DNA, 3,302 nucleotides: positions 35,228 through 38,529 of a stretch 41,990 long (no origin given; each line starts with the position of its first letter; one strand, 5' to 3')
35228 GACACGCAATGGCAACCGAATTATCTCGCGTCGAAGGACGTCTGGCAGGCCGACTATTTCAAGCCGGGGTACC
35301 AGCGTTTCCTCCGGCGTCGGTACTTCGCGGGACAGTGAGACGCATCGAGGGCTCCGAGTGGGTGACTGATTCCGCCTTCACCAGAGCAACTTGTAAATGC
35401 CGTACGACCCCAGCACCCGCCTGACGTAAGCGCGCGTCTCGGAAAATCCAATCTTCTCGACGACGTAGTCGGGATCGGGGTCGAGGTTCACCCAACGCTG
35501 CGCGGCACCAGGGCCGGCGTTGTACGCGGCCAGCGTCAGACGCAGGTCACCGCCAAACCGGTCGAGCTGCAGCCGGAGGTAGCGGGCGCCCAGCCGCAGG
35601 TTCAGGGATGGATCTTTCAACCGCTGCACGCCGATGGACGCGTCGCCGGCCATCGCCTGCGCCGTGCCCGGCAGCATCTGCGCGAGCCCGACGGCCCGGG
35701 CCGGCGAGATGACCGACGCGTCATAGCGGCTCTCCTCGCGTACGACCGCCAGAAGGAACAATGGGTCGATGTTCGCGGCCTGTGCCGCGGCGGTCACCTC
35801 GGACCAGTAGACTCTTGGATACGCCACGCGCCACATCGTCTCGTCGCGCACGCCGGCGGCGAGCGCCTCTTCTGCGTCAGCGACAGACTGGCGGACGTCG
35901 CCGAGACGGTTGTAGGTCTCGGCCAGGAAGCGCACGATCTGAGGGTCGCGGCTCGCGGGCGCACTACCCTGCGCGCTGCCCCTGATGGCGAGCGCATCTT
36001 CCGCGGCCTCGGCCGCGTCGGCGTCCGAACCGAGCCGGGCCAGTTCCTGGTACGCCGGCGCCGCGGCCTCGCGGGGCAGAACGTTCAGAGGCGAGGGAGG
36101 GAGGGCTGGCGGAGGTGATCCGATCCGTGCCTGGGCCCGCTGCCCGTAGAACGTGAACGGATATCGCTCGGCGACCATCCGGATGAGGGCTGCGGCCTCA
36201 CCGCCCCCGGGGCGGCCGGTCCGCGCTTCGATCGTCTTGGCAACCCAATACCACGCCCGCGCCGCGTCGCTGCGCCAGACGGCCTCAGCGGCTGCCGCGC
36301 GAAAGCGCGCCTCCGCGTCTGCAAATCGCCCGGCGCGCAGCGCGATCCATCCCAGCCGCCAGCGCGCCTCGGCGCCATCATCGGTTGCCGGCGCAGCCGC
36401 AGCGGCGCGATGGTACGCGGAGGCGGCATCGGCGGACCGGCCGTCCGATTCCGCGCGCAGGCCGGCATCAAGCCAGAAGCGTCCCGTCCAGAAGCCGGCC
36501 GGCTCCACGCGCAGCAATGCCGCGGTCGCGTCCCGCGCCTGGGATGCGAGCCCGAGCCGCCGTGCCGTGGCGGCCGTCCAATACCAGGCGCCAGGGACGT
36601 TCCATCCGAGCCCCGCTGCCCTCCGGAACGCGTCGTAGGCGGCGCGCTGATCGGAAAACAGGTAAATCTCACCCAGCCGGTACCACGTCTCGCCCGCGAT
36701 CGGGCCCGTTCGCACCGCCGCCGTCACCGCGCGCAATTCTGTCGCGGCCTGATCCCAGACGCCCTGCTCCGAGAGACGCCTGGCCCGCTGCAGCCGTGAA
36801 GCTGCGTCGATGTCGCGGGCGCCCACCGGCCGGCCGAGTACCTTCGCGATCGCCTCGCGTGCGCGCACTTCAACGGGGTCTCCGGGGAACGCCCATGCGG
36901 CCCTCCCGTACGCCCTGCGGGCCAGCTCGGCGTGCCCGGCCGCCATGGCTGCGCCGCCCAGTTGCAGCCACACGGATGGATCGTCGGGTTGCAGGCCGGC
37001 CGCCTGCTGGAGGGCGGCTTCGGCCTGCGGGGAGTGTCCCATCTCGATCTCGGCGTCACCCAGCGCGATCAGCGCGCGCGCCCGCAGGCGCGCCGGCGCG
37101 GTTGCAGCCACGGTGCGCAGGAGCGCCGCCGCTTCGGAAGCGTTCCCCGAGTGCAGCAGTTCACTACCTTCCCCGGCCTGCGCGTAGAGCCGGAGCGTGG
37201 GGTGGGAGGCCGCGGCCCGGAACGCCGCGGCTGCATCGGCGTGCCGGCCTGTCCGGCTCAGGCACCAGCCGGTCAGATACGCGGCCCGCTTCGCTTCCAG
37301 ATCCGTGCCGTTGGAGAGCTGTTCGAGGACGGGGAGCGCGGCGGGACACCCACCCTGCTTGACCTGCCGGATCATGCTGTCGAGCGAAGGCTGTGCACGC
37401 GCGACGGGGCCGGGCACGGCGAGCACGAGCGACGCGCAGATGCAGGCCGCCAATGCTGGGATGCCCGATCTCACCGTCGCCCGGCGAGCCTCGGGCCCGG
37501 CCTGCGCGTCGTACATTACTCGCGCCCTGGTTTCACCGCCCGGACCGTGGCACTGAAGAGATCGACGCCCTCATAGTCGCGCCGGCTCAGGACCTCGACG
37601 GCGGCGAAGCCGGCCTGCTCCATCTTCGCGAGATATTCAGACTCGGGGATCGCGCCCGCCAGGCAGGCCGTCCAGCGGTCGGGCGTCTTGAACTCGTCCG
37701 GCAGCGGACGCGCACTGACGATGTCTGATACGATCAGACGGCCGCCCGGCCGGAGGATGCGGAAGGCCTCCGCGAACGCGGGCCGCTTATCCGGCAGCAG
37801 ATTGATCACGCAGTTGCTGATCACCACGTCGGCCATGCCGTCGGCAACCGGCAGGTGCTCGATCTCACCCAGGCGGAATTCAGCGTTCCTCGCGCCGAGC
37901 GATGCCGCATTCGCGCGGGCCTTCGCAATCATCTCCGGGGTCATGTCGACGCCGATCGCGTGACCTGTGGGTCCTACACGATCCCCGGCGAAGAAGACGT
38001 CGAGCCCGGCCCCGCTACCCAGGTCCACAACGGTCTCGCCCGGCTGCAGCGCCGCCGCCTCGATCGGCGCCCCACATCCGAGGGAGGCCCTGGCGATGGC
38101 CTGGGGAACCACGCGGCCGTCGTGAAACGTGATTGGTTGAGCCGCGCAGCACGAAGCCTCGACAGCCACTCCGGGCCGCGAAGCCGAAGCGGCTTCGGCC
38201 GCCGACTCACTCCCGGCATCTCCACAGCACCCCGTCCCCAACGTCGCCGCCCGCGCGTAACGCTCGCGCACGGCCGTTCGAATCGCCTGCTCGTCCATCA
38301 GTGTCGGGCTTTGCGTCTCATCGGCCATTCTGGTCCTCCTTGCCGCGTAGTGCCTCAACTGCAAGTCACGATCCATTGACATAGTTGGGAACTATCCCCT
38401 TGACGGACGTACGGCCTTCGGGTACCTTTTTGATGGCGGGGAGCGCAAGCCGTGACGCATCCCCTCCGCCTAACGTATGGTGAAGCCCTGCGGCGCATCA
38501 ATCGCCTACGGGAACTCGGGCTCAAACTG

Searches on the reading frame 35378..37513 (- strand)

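Call 71: search_protein_families(library=pfam, proteins=[window:35378-37513:-], max_evalue=0.001)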
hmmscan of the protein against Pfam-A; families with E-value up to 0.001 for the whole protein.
window:35378-37513:- (711 aa): 9 families
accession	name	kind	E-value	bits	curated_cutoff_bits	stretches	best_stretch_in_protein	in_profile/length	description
PF01464.25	SLT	-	9.4e-25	86.9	21.3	1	574-679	4-109/117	Transglycosylase SLT domain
PF13432.12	TPR_16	-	2.3e-15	57.2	32.7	3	150-213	2-65/65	Tetratricopeptide repeat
PF14559.12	TPR_19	-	2.7e-09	37.7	25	2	119-182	1-62/68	Tetratricopeptide repeat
PF07719.23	TPR_2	-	1.3e-07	31.6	27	0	145-178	1-34/34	Tetratricopeptide repeat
PF13181.12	TPR_8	-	7.4e-07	29.3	25.7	0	145-178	1-34/34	Tetratricopeptide repeat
PF13428.12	TPR_14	-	8.9e-07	29.4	23.5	1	146-186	2-42/44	Tetratricopeptide repeat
PF13174.12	TPR_6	-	0.00053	20.9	26.3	0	77-101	2-26/33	Tetratricopeptide repeat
PF13424.12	TPR_12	-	0.00065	20.3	30.1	0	58-101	28-71/77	Tetratricopeptide repeat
PF13414.12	TPR_11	-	0.00077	19.5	26.8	0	152-188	1-37/42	TPR repeat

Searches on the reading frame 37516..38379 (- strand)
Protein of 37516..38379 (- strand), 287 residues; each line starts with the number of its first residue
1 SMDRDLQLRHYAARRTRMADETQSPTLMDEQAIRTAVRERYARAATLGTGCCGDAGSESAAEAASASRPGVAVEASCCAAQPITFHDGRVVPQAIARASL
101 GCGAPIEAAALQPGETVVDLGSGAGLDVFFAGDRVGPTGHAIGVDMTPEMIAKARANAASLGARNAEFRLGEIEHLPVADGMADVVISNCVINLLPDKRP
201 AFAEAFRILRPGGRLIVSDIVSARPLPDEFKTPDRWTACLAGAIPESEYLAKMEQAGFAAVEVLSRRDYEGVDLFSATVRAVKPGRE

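Call 71: search_protein_families(library=pfam, proteins=[window:37516-38379:-], max_evalue=0.001)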
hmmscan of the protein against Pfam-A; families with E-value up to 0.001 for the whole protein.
window:37516-38379:- (287 aa): 11 families
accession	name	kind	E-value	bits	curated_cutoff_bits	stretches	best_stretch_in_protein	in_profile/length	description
PF13847.12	Methyltransf_31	-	5.5e-34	117.4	27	1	113-240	3-132/145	Methyltransferase domain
PF13649.12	Methyltransf_25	-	2.3e-20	73.5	27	1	117-213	1-97/97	Methyltransferase domain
PF08241.18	Methyltransf_11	-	3.4e-20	72.9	21.2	1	118-217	1-95/95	Methyltransferase domain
PF01209.24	Ubie_methyltran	-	9.1e-14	51.8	20.1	1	109-218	43-152/233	ubiE/COQ5 methyltransferase family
PF08242.18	Methyltransf_12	-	1.5e-12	48.5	30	1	118-215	1-98/98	Methyltransferase domain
PF13489.12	Methyltransf_23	-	1.2e-09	38.5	27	1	108-260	15-161/164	Methyltransferase domain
PF06325.19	PrmA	-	6.8e-07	29.5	22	1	110-223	158-264/296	Ribosomal protein L11 methyltransferase (PrmA)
PF01135.25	PCMT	-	6.6e-06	26.5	20.3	1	106-172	66-132/210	Protein-L-isoaspartate(D-aspartate) O-methyltransferase (PCMT)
PF13679.12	Methyltransf_32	-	0.00011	22.7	27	0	112-176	24-92/143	Methyltransferase domain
PF05148.21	Methyltransf_8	-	0.00016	22.1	27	1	160-222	100-161/219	Hypothetical methyltransferase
PF20922.3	Anamorsin_N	-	0.00053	20.2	27.1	1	172-239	41-110/163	Anamorsin, N-terminal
